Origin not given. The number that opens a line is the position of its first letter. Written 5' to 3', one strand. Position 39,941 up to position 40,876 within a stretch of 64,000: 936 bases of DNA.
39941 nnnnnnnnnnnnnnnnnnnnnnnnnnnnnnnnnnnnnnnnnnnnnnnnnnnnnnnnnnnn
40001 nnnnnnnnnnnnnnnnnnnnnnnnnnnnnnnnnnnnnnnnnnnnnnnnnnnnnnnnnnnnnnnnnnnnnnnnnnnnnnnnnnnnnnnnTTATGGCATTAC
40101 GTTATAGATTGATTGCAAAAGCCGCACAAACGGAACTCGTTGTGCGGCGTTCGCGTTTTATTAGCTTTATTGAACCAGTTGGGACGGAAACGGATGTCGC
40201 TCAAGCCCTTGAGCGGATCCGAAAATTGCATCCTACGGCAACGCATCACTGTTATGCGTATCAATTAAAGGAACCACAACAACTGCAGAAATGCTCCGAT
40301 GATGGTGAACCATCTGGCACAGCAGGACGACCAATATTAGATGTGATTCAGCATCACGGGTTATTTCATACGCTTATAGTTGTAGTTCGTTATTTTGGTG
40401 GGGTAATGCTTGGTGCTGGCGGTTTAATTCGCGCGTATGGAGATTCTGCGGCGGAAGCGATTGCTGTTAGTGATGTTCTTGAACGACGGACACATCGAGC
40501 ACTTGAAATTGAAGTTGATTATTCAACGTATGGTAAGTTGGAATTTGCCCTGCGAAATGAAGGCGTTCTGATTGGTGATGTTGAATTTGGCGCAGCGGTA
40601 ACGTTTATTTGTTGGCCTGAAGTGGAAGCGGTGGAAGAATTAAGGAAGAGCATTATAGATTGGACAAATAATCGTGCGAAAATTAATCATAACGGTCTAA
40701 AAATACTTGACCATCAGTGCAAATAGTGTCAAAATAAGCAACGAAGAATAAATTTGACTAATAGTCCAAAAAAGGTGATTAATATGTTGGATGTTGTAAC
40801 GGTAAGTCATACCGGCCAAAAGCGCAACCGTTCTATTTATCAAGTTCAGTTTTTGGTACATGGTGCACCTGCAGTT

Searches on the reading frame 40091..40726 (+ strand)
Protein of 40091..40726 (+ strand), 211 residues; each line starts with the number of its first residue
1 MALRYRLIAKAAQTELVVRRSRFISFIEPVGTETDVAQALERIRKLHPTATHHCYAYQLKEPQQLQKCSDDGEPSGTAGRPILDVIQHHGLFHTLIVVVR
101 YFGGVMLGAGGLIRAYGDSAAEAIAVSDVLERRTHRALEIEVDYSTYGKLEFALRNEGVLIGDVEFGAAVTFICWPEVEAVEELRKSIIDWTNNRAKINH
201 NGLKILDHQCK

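Call 54: search_protein_families(library=pfam, proteins=[window:40091-40726:+], max_evalue=0.00001)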
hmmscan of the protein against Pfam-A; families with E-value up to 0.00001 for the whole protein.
window:40091-40726:+ (211 aa): 2 families
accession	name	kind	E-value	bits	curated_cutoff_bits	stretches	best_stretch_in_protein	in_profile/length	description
PF01205.25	UPF0029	-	7.6e-38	129.2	27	1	19-124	1-107/107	Uncharacterized protein family UPF0029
PF09186.17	DUF1949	-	8.5e-12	45.2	23.7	1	140-195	1-56/56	Domain of unknown function (DUF1949)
